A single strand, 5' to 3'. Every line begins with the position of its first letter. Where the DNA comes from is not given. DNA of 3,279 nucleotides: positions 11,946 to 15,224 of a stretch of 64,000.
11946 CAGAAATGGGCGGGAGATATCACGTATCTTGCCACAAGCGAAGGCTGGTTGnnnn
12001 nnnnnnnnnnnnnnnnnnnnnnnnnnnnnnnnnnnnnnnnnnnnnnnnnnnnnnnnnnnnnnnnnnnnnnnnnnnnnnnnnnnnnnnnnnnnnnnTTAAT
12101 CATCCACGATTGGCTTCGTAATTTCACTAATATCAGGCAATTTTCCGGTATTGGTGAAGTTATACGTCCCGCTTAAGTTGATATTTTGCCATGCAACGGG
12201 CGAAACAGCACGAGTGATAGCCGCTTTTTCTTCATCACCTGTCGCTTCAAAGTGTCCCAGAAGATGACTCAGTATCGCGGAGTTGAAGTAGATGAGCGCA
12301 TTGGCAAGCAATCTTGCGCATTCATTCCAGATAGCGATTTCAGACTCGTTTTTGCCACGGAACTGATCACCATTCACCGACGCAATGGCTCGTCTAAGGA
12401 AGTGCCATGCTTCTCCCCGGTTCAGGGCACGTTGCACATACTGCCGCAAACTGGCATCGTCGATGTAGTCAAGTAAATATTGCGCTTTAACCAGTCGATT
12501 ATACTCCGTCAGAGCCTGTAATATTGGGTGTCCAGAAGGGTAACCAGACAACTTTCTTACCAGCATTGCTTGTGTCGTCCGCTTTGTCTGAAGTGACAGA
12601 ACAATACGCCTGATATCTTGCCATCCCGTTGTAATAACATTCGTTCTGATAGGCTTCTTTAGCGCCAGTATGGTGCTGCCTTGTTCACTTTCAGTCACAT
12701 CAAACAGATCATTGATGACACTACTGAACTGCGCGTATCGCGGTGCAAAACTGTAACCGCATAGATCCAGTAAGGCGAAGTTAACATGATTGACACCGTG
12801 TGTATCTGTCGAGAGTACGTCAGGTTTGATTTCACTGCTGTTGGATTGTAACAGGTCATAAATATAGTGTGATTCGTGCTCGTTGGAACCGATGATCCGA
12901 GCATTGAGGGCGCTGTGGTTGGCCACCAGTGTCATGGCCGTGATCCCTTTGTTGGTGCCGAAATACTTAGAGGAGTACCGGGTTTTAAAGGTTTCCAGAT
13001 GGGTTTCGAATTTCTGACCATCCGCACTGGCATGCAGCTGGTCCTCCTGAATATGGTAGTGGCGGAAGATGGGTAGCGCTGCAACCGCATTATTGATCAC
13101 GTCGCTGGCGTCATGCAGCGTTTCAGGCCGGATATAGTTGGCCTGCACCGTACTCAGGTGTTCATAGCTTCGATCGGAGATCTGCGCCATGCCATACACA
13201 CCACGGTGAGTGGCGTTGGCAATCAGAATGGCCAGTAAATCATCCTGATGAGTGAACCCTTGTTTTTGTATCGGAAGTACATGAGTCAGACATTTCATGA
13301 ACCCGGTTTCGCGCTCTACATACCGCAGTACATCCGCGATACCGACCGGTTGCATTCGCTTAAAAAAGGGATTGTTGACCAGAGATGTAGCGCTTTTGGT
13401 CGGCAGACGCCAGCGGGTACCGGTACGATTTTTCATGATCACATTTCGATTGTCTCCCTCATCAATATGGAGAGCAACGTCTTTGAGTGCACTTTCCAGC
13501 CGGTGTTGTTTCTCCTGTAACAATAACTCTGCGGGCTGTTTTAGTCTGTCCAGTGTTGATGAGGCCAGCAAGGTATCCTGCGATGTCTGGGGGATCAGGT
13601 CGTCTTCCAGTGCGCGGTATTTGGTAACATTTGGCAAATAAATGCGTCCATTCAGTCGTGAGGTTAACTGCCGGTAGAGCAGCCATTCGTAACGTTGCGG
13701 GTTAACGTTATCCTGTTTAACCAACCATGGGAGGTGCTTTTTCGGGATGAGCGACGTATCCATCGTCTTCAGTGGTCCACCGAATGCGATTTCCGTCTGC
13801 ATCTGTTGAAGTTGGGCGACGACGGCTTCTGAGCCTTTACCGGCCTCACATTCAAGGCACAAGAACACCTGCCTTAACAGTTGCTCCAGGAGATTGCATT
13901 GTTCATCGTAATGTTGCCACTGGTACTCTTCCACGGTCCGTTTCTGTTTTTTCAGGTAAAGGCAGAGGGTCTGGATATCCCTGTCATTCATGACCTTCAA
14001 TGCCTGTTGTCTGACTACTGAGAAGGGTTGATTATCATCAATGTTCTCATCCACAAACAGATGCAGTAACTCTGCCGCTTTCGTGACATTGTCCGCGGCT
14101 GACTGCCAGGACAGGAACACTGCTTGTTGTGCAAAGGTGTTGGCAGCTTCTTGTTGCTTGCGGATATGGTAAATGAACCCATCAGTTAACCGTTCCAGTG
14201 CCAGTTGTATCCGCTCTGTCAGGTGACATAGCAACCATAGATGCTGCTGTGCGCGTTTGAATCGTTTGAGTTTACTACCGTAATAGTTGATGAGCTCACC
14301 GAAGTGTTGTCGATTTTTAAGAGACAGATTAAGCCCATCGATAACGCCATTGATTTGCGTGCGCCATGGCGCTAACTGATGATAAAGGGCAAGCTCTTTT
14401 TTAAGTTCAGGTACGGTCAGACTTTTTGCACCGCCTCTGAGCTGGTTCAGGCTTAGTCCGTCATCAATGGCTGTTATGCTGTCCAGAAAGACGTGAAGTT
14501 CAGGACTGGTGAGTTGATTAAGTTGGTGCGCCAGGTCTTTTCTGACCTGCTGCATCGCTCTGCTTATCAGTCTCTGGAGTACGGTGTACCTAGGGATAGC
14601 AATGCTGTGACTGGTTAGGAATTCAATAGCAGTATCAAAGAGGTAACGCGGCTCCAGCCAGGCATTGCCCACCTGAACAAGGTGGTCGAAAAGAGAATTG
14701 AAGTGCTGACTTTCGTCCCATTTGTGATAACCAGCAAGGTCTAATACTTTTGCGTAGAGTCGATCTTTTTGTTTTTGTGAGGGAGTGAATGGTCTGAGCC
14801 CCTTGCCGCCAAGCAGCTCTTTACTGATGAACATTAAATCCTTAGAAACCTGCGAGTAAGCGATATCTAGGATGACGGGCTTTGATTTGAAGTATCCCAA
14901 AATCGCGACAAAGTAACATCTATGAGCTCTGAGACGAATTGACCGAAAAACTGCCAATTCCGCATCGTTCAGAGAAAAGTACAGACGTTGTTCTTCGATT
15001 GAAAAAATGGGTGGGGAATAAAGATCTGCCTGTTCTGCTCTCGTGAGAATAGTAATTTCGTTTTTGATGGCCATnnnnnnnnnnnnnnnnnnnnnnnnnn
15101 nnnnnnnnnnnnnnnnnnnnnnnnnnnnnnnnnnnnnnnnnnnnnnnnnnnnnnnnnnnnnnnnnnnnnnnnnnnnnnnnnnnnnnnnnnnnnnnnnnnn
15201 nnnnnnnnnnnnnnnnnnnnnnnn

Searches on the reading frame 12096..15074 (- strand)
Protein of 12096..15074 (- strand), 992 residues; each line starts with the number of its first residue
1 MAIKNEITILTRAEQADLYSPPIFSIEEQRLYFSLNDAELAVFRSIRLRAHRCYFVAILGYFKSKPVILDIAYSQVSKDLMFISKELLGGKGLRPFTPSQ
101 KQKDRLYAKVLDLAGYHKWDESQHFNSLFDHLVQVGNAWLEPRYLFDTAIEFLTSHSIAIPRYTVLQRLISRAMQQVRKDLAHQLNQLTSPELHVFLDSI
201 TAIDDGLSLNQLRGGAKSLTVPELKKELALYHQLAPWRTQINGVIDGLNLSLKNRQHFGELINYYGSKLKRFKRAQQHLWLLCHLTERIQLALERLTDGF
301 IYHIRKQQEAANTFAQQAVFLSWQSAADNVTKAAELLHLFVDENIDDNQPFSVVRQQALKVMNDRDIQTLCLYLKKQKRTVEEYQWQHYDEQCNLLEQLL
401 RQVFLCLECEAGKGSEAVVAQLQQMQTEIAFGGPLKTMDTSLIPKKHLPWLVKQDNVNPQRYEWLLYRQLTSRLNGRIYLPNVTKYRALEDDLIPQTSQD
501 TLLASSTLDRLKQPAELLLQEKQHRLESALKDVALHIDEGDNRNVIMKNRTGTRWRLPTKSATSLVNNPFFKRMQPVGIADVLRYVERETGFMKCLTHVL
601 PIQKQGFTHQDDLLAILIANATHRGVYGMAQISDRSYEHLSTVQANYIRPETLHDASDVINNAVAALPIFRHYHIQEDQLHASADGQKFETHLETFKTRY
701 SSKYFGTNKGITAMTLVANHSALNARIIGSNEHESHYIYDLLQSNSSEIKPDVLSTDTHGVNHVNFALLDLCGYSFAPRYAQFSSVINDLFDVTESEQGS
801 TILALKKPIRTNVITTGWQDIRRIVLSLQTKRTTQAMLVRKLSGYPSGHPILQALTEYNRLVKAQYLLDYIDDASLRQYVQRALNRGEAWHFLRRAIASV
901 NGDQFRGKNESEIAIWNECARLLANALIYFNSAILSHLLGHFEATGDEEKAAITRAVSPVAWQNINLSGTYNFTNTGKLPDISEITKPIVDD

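Call 71: search_protein_families(library=ncbifam, proteins=[window:12096-15074:-], max_evalue=1e-10)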
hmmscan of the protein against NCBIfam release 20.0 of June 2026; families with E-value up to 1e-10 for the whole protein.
window:12096-15074:- (992 aa): 1 family
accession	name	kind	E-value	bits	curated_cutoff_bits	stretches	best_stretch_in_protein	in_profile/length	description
NF033527.1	transpos_Tn3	equivalog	4.5e-297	988.1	500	1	25-974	2-954/954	Tn3 family transposase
